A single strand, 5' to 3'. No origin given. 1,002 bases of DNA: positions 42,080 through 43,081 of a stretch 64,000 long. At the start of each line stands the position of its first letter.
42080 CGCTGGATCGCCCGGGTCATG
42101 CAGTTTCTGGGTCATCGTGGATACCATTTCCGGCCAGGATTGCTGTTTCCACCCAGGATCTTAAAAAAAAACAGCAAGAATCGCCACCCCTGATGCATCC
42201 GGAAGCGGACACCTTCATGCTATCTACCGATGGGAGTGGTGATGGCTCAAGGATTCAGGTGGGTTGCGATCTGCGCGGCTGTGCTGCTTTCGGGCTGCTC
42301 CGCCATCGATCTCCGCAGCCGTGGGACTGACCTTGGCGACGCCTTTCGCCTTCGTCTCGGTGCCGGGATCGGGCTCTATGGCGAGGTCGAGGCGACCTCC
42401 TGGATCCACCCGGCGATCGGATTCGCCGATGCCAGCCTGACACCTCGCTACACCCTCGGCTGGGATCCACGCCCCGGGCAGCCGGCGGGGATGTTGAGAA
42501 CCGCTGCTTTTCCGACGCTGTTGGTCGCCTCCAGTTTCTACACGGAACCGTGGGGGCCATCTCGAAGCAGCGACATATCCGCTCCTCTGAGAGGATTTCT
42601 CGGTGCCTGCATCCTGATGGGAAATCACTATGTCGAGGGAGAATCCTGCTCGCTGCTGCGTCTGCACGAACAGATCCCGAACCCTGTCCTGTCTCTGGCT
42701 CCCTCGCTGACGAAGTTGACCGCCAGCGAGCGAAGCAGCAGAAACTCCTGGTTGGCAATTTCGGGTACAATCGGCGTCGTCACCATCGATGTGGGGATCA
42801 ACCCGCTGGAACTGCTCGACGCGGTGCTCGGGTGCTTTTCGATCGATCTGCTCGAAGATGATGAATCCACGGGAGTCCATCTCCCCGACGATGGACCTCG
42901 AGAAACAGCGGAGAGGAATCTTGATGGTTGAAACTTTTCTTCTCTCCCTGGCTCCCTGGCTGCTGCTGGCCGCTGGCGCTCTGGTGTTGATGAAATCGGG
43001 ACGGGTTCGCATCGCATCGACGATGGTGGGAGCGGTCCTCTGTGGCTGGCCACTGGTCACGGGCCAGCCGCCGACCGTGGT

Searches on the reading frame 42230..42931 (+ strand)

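Call 48: search_protein_families(library=pfam, proteins=[window:42230-42931:+], max_evalue=0.01)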
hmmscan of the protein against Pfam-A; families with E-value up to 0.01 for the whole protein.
window:42230-42931:+ (233 aa): 0 families

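Call 49: search_protein_families(library=ncbifam, proteins=[window:42230-42931:+], max_evalue=1)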
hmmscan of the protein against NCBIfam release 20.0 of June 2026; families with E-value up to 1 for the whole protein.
window:42230-42931:+ (233 aa): 2 families
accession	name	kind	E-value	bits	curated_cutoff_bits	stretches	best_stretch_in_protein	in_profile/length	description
NF047817.1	LIC13411_adhesin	equivalog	0.00012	22.3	150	1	177-211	175-210/210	LIC13411 family adhesin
NF007830.1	PRK10540.1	equivalog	0.13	12.2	98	1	12-37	13-38/72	osmotically-inducible lipoprotein OsmB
